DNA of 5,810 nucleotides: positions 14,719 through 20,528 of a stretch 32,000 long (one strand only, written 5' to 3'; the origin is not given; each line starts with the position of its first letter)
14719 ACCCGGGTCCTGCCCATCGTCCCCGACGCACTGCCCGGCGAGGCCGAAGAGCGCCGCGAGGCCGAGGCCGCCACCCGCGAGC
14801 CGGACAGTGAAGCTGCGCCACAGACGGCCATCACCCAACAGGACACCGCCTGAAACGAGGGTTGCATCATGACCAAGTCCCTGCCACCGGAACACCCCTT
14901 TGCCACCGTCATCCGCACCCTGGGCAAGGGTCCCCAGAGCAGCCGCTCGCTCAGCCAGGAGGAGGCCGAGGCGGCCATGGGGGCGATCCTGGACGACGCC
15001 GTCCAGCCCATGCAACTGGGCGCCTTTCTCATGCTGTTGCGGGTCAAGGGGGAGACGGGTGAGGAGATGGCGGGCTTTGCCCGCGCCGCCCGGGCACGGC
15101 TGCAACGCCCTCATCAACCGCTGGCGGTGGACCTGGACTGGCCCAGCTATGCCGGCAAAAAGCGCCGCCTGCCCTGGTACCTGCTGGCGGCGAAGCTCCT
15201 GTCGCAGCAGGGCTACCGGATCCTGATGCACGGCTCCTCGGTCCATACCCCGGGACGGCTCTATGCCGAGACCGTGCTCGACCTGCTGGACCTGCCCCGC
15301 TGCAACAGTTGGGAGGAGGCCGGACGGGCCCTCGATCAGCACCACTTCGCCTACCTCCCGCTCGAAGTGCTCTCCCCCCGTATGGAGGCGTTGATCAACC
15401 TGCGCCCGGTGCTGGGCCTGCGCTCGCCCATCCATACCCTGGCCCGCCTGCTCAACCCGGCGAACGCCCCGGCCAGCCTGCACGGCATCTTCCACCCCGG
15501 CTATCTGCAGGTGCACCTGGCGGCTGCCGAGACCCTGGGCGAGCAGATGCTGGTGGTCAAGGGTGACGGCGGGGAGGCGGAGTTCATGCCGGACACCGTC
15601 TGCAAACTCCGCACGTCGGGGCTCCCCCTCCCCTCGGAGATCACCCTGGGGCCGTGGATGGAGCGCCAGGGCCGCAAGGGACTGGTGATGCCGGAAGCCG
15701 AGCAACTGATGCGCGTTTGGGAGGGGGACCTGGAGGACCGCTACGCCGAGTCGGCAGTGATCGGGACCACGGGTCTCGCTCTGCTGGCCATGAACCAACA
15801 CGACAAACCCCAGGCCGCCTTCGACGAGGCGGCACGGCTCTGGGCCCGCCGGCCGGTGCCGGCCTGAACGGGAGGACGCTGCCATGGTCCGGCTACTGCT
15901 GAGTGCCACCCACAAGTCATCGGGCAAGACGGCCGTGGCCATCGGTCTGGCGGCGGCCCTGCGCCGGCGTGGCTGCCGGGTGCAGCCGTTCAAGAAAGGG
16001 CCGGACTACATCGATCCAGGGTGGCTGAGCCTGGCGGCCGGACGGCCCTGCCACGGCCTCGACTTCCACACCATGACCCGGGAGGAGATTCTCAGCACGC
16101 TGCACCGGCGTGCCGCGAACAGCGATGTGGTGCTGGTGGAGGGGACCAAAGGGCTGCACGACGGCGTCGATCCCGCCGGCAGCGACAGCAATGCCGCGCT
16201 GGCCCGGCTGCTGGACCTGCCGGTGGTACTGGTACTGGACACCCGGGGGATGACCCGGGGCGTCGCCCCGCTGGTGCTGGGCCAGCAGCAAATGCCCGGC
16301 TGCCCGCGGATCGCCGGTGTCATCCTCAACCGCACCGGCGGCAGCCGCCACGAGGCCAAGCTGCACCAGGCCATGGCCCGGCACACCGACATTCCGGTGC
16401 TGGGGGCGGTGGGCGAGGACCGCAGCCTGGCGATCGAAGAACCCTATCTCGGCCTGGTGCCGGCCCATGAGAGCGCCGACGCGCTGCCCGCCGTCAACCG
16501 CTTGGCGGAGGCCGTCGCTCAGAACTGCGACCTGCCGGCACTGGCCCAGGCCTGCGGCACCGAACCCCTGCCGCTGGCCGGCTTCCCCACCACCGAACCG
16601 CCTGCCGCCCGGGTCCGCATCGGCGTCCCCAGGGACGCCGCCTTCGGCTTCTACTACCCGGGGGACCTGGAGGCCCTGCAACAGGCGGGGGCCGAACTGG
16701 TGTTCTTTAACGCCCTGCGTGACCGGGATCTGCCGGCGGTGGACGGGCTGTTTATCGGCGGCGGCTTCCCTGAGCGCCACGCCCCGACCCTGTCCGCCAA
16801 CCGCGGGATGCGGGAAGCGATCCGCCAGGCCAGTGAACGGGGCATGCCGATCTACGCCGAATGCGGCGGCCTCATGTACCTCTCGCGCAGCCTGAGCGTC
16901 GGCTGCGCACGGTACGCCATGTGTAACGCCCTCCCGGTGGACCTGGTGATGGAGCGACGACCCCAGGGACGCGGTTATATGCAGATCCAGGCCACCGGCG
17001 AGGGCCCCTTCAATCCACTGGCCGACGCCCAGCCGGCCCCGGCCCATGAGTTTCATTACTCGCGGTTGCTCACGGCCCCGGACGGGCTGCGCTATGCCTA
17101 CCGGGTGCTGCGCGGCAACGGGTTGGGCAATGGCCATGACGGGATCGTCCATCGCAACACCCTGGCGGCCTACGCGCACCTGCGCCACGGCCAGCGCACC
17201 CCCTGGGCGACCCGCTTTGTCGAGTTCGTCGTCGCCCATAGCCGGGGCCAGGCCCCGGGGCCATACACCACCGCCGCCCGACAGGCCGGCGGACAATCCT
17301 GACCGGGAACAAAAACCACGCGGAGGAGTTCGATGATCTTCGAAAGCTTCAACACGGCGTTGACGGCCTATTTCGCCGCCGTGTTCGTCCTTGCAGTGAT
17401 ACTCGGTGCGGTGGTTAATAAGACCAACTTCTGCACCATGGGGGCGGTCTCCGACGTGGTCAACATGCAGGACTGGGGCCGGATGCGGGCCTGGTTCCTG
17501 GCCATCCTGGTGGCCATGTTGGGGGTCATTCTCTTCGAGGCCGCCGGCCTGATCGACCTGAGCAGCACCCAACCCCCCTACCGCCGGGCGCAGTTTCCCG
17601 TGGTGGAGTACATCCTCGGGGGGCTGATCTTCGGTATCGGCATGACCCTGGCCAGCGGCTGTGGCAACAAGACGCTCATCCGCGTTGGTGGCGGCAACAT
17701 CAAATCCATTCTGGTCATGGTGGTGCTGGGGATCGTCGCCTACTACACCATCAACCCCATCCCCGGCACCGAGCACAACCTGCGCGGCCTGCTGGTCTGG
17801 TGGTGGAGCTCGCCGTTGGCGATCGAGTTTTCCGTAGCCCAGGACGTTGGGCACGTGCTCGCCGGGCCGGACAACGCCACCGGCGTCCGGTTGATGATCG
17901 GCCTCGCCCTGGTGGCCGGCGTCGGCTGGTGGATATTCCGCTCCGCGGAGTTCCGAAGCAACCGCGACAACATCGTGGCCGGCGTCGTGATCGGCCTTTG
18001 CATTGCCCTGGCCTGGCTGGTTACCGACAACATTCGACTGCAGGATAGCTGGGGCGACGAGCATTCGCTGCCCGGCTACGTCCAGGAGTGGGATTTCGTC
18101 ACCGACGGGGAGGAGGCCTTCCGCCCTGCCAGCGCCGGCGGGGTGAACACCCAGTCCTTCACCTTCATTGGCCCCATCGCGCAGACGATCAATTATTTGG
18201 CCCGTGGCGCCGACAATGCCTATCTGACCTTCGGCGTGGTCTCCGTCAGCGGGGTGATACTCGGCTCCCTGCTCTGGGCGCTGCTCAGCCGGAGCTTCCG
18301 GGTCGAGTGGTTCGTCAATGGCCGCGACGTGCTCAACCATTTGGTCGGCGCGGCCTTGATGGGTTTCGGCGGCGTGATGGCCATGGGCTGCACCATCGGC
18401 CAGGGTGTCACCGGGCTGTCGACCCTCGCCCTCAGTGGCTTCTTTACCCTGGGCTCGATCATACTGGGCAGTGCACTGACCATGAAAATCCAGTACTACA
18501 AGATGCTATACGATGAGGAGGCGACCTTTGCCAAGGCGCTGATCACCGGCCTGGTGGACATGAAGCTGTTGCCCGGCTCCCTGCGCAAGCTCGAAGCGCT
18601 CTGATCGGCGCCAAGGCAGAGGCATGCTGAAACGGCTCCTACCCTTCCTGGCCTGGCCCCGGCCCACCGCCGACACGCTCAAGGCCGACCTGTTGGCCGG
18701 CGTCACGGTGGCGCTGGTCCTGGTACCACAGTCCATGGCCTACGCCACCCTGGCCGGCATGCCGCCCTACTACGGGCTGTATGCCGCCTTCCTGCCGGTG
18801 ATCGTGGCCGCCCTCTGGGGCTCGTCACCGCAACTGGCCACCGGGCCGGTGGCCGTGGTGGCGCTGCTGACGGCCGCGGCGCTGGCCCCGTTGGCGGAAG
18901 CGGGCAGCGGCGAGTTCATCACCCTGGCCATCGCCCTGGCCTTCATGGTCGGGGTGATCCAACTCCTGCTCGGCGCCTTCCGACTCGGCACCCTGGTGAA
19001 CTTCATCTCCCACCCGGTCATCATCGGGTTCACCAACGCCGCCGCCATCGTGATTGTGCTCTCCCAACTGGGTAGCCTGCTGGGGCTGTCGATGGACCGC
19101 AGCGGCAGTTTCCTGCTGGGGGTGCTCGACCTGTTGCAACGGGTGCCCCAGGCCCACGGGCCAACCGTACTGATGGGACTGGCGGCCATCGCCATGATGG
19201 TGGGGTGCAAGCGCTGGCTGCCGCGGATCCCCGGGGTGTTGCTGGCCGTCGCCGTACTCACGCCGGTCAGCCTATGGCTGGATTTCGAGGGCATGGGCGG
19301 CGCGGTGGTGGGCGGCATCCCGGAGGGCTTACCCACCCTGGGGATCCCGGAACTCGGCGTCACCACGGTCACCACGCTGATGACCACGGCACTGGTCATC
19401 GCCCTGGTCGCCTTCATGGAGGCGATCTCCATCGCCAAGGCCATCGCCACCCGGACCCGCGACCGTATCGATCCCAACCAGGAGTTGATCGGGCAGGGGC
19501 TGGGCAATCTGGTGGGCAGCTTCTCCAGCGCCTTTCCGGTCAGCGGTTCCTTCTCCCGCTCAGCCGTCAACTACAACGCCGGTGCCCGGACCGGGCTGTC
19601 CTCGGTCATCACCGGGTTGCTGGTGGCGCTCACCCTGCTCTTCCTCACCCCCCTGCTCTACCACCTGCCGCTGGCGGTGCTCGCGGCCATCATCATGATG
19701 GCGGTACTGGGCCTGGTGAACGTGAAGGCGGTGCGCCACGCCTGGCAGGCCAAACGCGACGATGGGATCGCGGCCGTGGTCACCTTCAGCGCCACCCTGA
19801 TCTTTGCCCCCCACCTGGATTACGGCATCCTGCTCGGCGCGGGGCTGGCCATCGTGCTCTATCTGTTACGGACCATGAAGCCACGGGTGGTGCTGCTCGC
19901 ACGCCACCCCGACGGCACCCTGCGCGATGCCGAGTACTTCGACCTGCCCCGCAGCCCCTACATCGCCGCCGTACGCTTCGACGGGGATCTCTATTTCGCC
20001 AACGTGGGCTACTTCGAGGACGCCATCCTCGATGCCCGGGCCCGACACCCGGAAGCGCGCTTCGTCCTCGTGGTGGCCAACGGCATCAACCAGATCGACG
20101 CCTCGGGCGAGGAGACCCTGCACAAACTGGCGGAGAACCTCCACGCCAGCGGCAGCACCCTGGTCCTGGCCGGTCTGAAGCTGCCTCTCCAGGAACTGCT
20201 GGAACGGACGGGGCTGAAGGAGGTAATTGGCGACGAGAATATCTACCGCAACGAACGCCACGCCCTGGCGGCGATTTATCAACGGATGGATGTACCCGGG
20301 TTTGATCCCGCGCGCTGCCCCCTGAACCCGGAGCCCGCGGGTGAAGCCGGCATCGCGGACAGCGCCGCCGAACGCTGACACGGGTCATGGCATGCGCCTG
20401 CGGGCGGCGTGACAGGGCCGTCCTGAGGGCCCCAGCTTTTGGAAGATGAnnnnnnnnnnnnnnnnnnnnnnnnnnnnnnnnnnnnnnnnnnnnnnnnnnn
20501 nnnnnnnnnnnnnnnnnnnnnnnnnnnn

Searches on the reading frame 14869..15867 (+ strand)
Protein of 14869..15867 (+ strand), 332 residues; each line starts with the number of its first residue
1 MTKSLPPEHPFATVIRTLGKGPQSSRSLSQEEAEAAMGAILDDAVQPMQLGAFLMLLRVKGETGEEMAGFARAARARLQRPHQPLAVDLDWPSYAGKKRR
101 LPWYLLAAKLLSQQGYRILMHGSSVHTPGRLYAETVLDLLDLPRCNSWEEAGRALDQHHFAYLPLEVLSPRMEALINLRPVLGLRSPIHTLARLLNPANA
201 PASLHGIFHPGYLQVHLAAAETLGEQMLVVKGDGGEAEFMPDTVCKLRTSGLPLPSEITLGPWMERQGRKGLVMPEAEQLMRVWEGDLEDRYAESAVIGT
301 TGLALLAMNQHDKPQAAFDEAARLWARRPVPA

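Call 79: search_protein_families(library=ncbifam, proteins=[window:14869-15867:+], max_evalue=0.00001)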
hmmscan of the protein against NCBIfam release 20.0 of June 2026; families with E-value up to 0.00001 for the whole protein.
window:14869-15867:+ (332 aa): 6 families
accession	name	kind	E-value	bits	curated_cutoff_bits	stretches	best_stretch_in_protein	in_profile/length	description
NF006564.0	PRK09071.1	equivalog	4.1e-127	423.8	257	1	2-329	4-330/335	glycosyl transferase family protein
NF006005.0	PRK08136.1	equivalog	9.3e-49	166.4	185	1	11-237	3-232/314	DNA-binding protein YbiB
NF005635.0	PRK07394.1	equivalog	3.5e-25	89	287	1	11-260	5-261/348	hypothetical protein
TIGR01245.1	trpD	equivalog_domain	6.5e-21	75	199.05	1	25-246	7-233/330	anthranilate phosphoribosyltransferase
NF011201.0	PRK14607.1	equivalog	3.9e-20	72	670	1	25-239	205-420/534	bifunctional anthranilate synthase component II/anthranilate phosphoribosyltransferase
NF007073.0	PRK09522.1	equivalog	5.1e-07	29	738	1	24-238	209-423/531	bifunctional anthranilate synthase glutamate amidotransferase component TrpG/anthranilate phosphoribosyltransferase TrpD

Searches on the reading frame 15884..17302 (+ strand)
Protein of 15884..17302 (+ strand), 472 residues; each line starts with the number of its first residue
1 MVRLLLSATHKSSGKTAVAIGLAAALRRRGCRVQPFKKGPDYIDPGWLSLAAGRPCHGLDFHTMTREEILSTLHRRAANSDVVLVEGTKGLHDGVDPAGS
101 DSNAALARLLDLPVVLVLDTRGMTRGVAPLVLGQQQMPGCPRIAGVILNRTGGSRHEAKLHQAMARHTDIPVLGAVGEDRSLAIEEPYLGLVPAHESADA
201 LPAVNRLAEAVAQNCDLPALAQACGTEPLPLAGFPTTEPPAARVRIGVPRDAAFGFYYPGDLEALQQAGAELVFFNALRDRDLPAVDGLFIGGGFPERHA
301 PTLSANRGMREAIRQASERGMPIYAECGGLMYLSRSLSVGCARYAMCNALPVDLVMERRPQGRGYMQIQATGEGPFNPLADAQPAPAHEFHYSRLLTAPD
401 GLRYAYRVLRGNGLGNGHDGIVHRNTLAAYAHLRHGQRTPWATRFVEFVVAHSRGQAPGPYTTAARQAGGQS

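Call 79: search_protein_families(library=ncbifam, proteins=[window:15884-17302:+], max_evalue=0.00001)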
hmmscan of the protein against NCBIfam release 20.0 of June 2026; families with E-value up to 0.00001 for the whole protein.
window:15884-17302:+ (472 aa): 7 families
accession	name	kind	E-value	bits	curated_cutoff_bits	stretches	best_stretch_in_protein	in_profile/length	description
NF002204.1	PRK01077.1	equivalog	4.4e-121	404.7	254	1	2-433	2-418/420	cobyrinic acid a,c-diamide synthase CobB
NF033195.1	F430_CfbB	exception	4.5e-115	385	560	1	3-446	1-450/451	Ni-sirohydrochlorin a,c-diamide synthase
TIGR00379.1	cobB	subfamily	1.5e-114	383.4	261.4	1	4-448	2-446/449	cobyrinic/hydrogenobyrinic acid a,c-diamide synthase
NF053748.1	bifunc_CobBC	exception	2.4e-91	307.3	950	1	3-462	3-457/797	bifunctional hydrogenobyrinic acid a,c-diamide synthase/histidinol phosphate aminotransferase CobBC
NF010471.0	PRK13896.1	equivalog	2e-72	244.6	693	1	4-436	4-421/433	cobyrinic acid a,c-diamide synthase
NF001989.1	PRK00784.1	equivalog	8.5e-12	44.5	273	0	63-337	107-338/480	cobyric acid synthase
NF004167.0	PRK05632.1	equivalog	1.3e-08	34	418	0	66-165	89-188/708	phosphate acetyltransferase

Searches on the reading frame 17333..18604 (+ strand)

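Call 79: search_protein_families(library=ncbifam, proteins=[window:17333-18604:+], max_evalue=0.00001)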
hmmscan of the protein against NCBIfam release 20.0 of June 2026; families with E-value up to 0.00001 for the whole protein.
window:17333-18604:+ (423 aa): 4 families
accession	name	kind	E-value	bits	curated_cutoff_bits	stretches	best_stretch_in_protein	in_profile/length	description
NF052577.1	ThSTportTsuASprch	equivalog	2.9e-26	92.6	400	2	18-231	6-210/330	thiosulfate transporter TsuA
NF041049.1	thio_trans_TsuA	exception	5.1e-21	75.1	645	2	275-381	225-329/348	thiosulfate utilization transporter TsuA/YeeE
NF033796.1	selen_YedE_FdhT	exception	3.2e-12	46.3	350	1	303-392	74-163/387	selenium metabolism membrane protein YedE/FdhT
TIGR04112.1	seleno_YedE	equivalog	1.6e-10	40.7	200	1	10-135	181-299/337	YedE family putative selenium transporter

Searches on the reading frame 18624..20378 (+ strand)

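Call 79: search_protein_families(library=ncbifam, proteins=[window:18624-20378:+], max_evalue=0.00001)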
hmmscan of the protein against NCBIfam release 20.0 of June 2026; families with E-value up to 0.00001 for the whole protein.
window:18624-20378:+ (584 aa): 4 families
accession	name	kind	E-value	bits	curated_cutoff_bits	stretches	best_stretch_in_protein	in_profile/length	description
TIGR00815.1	sulP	subfamily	7.9e-133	443.9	380.45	1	15-543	10-561/565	sulfate permease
NF008660.1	PRK11660.1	equivalog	1.4e-63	215.2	614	1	15-553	25-567/572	C4-dicarboxylic acid transporter DauA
NF050096.1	BicarbTportBicA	equivalog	1.4e-41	142.6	880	1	17-375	10-368/547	bicarbonate transporter BicA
TIGR00377.1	ant_ant_sig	superfamily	5.4e-06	26.3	53.45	0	448-536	14-101/108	anti-sigma factor antagonist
